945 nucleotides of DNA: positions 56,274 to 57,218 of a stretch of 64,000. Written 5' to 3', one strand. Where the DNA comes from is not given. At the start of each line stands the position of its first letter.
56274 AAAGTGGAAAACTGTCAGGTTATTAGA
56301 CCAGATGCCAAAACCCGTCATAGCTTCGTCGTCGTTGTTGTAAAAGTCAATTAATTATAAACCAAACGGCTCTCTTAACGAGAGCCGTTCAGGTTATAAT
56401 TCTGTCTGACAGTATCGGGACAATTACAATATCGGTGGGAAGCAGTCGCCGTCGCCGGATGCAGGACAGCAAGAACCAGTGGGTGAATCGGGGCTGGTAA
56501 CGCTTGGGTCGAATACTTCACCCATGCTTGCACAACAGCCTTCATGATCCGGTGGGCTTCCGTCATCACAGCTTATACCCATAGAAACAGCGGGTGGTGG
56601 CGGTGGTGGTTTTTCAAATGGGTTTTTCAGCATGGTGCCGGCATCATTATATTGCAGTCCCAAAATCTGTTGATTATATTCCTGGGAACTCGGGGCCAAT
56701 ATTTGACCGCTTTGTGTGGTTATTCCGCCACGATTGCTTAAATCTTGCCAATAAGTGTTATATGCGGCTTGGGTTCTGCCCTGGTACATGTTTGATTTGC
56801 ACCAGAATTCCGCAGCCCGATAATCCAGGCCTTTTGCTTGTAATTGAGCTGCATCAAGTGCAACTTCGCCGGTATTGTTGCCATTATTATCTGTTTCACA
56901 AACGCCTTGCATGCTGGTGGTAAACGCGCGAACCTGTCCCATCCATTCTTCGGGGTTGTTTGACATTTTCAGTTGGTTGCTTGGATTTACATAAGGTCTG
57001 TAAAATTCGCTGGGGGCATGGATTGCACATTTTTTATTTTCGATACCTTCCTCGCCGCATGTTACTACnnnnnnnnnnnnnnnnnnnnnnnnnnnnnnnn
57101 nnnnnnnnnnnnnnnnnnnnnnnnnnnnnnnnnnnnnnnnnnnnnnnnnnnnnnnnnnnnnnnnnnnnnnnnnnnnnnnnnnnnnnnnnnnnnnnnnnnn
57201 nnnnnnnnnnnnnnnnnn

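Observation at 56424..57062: About 212-aa Cys/Pro-rich extension after the VirB10 barrel domain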

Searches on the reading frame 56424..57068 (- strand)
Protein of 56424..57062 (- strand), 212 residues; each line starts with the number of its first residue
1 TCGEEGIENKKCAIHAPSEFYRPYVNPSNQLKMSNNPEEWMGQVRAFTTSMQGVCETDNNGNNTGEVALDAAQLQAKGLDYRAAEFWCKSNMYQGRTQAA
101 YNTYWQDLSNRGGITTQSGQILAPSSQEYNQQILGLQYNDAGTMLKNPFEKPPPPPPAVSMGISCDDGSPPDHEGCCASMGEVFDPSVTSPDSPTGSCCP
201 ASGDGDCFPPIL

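Call 3: search_protein_families(library=pfam, proteins=[window:56424-57062:-], max_evalue=0.1)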
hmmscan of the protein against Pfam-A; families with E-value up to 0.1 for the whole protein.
window:56424-57062:- (212 aa): 1 family
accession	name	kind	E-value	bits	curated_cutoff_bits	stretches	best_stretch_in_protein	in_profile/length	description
PF08084.16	PROCT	-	0.072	13.4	23.6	0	64-141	9-81/123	PROCT (NUC072) domain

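Call 5: find_homologous_proteins(query=window:56424-57062:-, max_evalue=0.01)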
Query window:56424-57062:- (212 aa): 1 proteins with E <= 0.01 among 77 candidates.
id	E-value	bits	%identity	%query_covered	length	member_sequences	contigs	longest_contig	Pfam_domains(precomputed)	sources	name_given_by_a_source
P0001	6.0e-29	119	40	100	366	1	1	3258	PF03743.20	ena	-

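Call 22: predict_structure(alignment_id=A1)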
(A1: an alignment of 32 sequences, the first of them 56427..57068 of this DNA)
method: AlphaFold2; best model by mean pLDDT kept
length: 214 residues; sequences in the alignment: 32
mean_pLDDT: 77.7   pTM: 0.37
mean pLDDT of the five models: 77.7, 76.5, 75.8, 75.0, 71.3
residues with pLDDT >= 90: 64; 70-90: 81; 50-70: 68; < 50: 1
segments of 3 or more residues with pLDDT < 50: none
pLDDT, mean of each block of 10 residues (from residue 1): 60 60 60 59 61 89 92 91 91 76 72 71 76 74 73 72 78 93 95 94 93 88
secondary structure, 60 per line:
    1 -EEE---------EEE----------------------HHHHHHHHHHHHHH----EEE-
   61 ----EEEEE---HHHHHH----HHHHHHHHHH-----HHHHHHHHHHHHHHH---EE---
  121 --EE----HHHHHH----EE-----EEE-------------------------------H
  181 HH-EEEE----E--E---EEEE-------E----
elements in order: E2-4 E14-16 H39-52 E57-59 E65-69 H73-78 H83-92 H98-112 H129-134 E146-148 E184-187 E199-202

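Call 24: search_protein_representatives(alignment_id=A1)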
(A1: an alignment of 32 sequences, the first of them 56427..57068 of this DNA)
Query: 32 sequences, 203 profile positions. Proteins with E-value up to 0.001 (for the whole library): 281; up to 1e-10: 126; up to 1e-30: 27. The best 150 are listed.
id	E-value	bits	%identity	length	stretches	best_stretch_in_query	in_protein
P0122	7.7e-70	251.4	-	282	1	2-202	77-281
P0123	9.0e-67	241.3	-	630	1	3-203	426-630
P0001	2.0e-63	230.4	-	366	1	1-202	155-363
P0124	3.4e-63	229.7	-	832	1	1-202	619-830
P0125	6.5e-61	222.2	-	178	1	34-202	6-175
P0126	6.1e-60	219.1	-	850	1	1-203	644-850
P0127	8.3e-60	218.6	-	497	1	1-202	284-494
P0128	7.0e-59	215.6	-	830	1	1-202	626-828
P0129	6.5e-58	212.4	-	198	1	10-202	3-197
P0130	2.3e-56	207.3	-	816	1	2-202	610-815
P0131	6.4e-56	205.9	-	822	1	1-202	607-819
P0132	2.5e-54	200.7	-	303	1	1-202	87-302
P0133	3.4e-54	200.3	-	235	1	8-202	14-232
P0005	3.0e-50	187.4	-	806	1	2-203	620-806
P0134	3.5e-50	187.2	-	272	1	1-202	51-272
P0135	2.6e-48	181.0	-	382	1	68-203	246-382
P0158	4.6e-20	88.8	-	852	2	153-202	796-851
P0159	1.1e-19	87.6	-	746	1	136-202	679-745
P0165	1.5e-18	83.9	-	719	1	153-202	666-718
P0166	2.0e-18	83.5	-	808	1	149-202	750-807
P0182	1.2e-16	77.7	-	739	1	113-203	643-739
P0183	8.5e-16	74.9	-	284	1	102-203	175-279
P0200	9.8e-14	68.2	-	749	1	153-203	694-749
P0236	3.5e-11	59.8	-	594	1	119-202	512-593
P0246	1.2e-10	58.1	-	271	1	160-202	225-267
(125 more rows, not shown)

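Call 26: fold_search(model_id=the predicted structure, library=pdb)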
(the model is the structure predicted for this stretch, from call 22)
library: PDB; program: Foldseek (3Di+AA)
matches with E <= 10: 46; with E <= 0.001: 0
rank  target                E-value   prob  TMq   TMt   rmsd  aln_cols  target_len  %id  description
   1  8vhx_A                2.2e+00  0.05  0.09  0.19  11.3        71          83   20  Cryo-EM of neck of bacteriophage Chi (released 2024-10-02)
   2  2ce7_A                3.5e+00  0.06  0.14  0.08  11.3        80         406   14  EDTA treated (released 2006-02-09)
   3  2ce7_C                3.5e+00  0.06  0.14  0.08  11.1        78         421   13  EDTA treated (released 2006-02-09)
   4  3jtd_C                3.5e+00  0.02  0.10  0.12  15.0        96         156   12  Calcium-free Scallop Myosin Regulatory Domain with ELC-D19A Point Mutation (released 2009-12-01)
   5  1qvi_Z                4.3e+00  0.01  0.11  0.14  14.6       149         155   13  Crystal structure of scallop myosin S1 in the pre-power stroke state to 2.6 Angstrom resolution: flexibility and funct (released 2003-12-16)
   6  9lac_B                4.9e+00  0.01  0.11  0.08  14.8       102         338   22  Comparative analysis of functions and catalytic mechanisms of methyltransferases involved in anthracycline biosynthesi (released 2026-01-07)
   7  7bgi_K                5.2e+00  0.02  0.11  0.20  11.6        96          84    9  Photosystem I of a temperature sensitive mutant Chlamydomonas reinhardtii (released 2021-12-08)
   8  11mx_A                6.0e+00  0.05  0.13  0.06  10.3        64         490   12  Influenza A virus Hemagglutinin (A/California/04/2009 H1N1), E47K HA2 stabilizing mutation (C1 symmetry) determined us (released 2026-04-08)
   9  2ce7_B                6.0e+00  0.04  0.14  0.08  11.3        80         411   14  EDTA treated (released 2006-02-09)
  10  8s9t_C                6.0e+00  0.02  0.11  0.05  10.7        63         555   19  CRISPR-Cas type III-D effector complex (released 2024-04-24)
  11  1kk7_Z                6.0e+00  0.01  0.12  0.12  13.7       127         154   12  SCALLOP MYOSIN IN THE NEAR RIGOR CONFORMATION (released 2002-10-09)
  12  2r3s_B                6.4e+00  0.03  0.12  0.09   8.5        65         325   12  CRYSTAL STRUCTURE OF A PUTATIVE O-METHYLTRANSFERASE (NPUN_R0239) FROM NOSTOC PUNCTIFORME PCC 73102 AT 2.15 A RESOLUTIO (released 2007-09-11)
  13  2x4h_B                6.4e+00  0.02  0.08  0.13  19.7        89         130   12  Crystal Structure of the hypothetical protein SSo2273 from Sulfolobus solfataricus (released 2010-07-21)
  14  2a9i                  6.4e+00  0.01  0.09  0.14   8.9        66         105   14  Molecular Structure of the Interleukin-1 Receptor-Associated Kinase-4 Death Domain (released 2005-10-11)
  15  1dfl_X                6.4e+00  0.01  0.10  0.13  13.7       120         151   13  SCALLOP MYOSIN S1 COMPLEXED WITH MGADP:VANADATE-TRANSITION STATE (released 2000-10-25)
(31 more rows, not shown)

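Call 29: search_protein_families(library=pfam, proteins=[P0159, P0165, P0166, P0158, P0182, P0200, P0236, P0135, P0183, P0246], max_evalue=0.01)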
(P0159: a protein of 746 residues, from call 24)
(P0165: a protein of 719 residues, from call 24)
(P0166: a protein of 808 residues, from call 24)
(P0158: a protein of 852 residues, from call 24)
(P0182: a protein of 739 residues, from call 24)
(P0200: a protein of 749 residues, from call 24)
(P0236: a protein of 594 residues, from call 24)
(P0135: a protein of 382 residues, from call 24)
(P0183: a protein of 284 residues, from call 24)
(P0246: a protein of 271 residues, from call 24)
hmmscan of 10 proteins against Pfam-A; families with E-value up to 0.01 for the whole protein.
P0159 (746 aa): 0 families

P0165 (719 aa): 0 families

P0166 (808 aa): 1 family
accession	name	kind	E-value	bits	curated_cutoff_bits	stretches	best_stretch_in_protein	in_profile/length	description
PF05887.16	Trypan_PARP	-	0.0052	17.2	100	1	595-660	47-113/134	Procyclic acidic repetitive protein (PARP)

P0158 (852 aa): 0 families

P0182 (739 aa): 0 families

P0200 (749 aa): 2 families
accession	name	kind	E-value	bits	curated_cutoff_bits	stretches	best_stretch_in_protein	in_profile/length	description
PF09762.14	CCDC93_CC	-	0.00013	21.6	30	1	130-234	74-184/429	CCDC93 coiled-coil domain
PF05887.16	Trypan_PARP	-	0.0054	17.2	100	1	562-621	61-120/134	Procyclic acidic repetitive protein (PARP)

P0236 (594 aa): 0 families

P0135 (382 aa): 0 families

P0183 (284 aa): 0 families

P0246 (271 aa): 0 families

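Call 46: find_homologous_proteins(query=P0159, max_evalue=0.001)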
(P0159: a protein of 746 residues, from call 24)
Query P0159 (746 aa): 775 proteins with E <= 0.001 among 8000 candidates; the best 120 are listed.
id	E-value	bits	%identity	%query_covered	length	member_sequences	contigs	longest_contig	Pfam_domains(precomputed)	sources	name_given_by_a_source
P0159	0.0e+0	1619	100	100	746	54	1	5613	-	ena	-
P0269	5.3e-207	708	53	99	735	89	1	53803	-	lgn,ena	-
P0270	1.9e-203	696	51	99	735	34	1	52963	-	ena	-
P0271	7.4e-198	678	50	99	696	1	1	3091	-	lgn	-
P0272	2.9e-197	676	50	99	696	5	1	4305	-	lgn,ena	-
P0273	4.4e-197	675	50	99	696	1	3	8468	-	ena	-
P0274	4.7e-197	675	50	99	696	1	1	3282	-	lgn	-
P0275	6.5e-197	675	50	99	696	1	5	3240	-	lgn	-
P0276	1.1e-196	674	50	99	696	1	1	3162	-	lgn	-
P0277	1.2e-196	674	50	99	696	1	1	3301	-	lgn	-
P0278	1.5e-196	674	50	99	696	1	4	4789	-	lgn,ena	-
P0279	7.3e-196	671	52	100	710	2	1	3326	-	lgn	-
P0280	7.6e-196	671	50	99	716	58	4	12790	-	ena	-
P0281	1.4e-195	670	50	98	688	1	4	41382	-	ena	-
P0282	1.5e-195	670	50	98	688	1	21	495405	-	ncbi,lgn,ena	-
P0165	7.0e-181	622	49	99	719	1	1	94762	-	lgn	-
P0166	7.9e-165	569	46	99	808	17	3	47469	-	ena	-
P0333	3.4e-151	524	46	100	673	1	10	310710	-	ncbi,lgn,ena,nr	ncbi:MAG: hypothetical protein IJX89_00705 [Alphaproteobacteria bacterium]|nr:hypothetical protein [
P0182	7.5e-145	503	42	100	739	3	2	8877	-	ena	-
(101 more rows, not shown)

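Call 47: find_encoding_contigs(protein=P0333, flank=10000, max_places=2)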
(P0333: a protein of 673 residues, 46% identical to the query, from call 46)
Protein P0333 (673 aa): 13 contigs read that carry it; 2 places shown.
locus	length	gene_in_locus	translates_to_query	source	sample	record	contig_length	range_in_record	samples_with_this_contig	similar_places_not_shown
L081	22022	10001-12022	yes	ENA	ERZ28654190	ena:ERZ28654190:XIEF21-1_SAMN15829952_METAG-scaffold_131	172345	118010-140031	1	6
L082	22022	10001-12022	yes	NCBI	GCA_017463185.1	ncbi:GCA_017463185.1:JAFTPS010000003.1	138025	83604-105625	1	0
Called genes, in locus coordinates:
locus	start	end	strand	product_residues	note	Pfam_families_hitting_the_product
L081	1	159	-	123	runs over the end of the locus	PF01192:RNA_pol_Rpb6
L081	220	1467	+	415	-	PF00919:UPF0004, PF04055:Radical_SAM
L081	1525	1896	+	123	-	-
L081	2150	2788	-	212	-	-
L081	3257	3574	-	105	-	-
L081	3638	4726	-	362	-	PF05838:Glyco_hydro_108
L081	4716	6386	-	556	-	-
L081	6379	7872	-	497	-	-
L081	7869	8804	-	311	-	-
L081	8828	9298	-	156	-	PF01478:Peptidase_A24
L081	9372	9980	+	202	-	PF07750:GcrA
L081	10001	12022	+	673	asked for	-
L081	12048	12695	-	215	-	-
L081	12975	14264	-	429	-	PF01435:Peptidase_M48, PF14559:TPR_19 (faint), PF07719:TPR_2 (faint), PF13428:TPR_14 (faint), PF13432:TPR_16 (weak), PF23914:TPR_CcmH_CycH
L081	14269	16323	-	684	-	PF00270:DEAD, PF04851:ResIII, PF00271:Helicase_C, PF19833:RecG_dom3_C (faint)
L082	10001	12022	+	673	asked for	-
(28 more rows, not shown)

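Call 58: find_related_loci(query=A4, collection=metagenome_contigs, flank=10000)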
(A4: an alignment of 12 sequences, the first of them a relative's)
Query A4 (250 aa) in metagenome_contigs; peptide patterns used: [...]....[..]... (x = any residue, [..] = any of these).
101 stretches matched a pattern; 34 encode a relative of the query (tblastn E <= 1e-3); 34 distinct loci.
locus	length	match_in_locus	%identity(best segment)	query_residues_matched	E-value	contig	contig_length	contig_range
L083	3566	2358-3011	53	4-250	7e-69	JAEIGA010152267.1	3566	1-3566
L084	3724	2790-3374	53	34-250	5e-68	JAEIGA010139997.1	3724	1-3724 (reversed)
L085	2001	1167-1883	39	2-249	2e-51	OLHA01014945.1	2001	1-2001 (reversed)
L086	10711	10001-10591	38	29-249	1e-41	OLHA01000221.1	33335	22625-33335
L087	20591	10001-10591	40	29-249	1e-41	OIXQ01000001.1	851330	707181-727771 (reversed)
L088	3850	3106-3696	38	29-249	2e-41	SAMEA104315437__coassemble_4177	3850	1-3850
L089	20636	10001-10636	37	1-249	6e-39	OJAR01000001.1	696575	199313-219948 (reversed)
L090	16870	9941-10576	37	1-249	1e-38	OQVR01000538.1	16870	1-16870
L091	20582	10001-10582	38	32-249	4e-36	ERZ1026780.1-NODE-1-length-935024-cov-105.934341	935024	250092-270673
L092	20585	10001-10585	36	32-250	8e-35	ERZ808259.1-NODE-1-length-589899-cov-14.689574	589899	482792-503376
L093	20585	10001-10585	37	32-250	9e-34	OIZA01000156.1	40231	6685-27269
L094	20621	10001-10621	32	2-249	5e-32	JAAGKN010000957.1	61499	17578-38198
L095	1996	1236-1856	34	9-249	1e-30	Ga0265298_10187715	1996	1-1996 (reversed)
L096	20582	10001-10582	38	32-249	6e-36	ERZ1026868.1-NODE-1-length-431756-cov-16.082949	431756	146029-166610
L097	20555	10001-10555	37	42-250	1e-28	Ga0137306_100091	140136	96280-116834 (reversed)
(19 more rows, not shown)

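Call 62: search_protein_families(library=pfam, proteins=[L087:5869-7236:+, L087:7249-8514:+, L087:8536-9246:+, L087:9275-9952:+, L087:11137-12723:-, L087:12554-13573:+, L087:14104-16620:+, L091:9384-9941:+, L091:10678-11649:+, L091:12742-13914:+], max_evalue=0.001)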
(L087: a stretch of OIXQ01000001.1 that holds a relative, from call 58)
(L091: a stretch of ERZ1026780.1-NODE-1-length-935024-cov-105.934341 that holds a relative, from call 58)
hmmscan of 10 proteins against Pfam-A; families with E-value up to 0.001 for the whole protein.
L087:5869-7236:+ (455 aa): 0 families

L087:7249-8514:+ (421 aa): 2 families
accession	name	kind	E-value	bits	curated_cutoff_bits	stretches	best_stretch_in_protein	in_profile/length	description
PF02687.27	FtsX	-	2.2e-16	60.4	25.5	1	281-414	2-120/120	FtsX-like permease C-terminal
PF12704.14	MacB_PCD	-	7.2e-14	53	27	1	30-250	1-206/207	MacB-like periplasmic core domain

L087:8536-9246:+ (236 aa): 5 families
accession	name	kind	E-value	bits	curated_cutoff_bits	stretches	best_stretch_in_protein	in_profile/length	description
PF00005.33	ABC_tran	-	1.1e-32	113.9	25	1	41-185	5-136/137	ABC transporter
PF13304.12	AAA_21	-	1.7e-07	32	27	1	49-72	1-27/304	AAA domain, putative AbiEii toxin, Type IV TA system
PF02463.25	SMC_N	-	1.6e-06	28.2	40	1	48-231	25-212/220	RecF/RecN/SMC N terminal domain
PF13555.12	AAA_29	-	0.00019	21.6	27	1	42-65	17-40/61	P-loop containing region of AAA domain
PF13191.12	AAA_16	-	0.00025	22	32.6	0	45-227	22-150/167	AAA ATPase domain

L087:9275-9952:+ (225 aa): 0 families

L087:11137-12723:- (528 aa): 2 families
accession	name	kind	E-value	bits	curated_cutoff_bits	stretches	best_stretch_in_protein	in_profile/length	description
PF13458.12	Peripla_BP_6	-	1.3e-13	51.8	31.7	1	59-368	3-288/343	Periplasmic binding protein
PF04348.19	LppC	-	9.8e-11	41.4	28.8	1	58-195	219-365/563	LppC putative lipoprotein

L087:12554-13573:+ (339 aa): 1 family
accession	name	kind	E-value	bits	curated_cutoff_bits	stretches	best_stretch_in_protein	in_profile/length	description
PF00590.25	TP_methylase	-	3.5e-32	112.5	27.8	1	78-264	2-205/212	Tetrapyrrole (Corrin/Porphyrin) Methylases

L087:14104-16620:+ (838 aa): 1 family
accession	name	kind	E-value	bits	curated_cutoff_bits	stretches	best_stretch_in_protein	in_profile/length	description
PF12705.13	PDDEXK_1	-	2.5e-14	54.3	22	1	599-800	4-218/247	PD-(D/E)XK nuclease superfamily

L091:9384-9941:+ (185 aa): 0 families

L091:10678-11649:+ (323 aa): 1 family
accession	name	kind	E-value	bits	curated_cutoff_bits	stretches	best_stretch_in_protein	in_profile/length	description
PF05704.18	Caps_synth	-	1.4e-48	166.2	24.5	1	49-280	34-275/278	Capsular polysaccharide synthesis protein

L091:12742-13914:+ (390 aa): 1 family
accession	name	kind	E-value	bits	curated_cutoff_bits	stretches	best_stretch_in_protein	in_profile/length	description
PF07690.21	MFS_1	-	3.4e-13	49.7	33.4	1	38-229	30-221/347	Major Facilitator Superfamily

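Call 86: search_solved_structures(query=A1, max_evalue=1)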
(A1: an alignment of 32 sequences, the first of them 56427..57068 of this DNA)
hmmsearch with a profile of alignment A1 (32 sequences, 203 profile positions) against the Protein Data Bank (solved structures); distinct sequences matched with E-value up to 1: 1.
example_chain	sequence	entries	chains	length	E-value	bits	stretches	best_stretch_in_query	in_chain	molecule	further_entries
8jlx_H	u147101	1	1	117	0.54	13.5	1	33-96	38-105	Mouse antibody Gc13 heavy chain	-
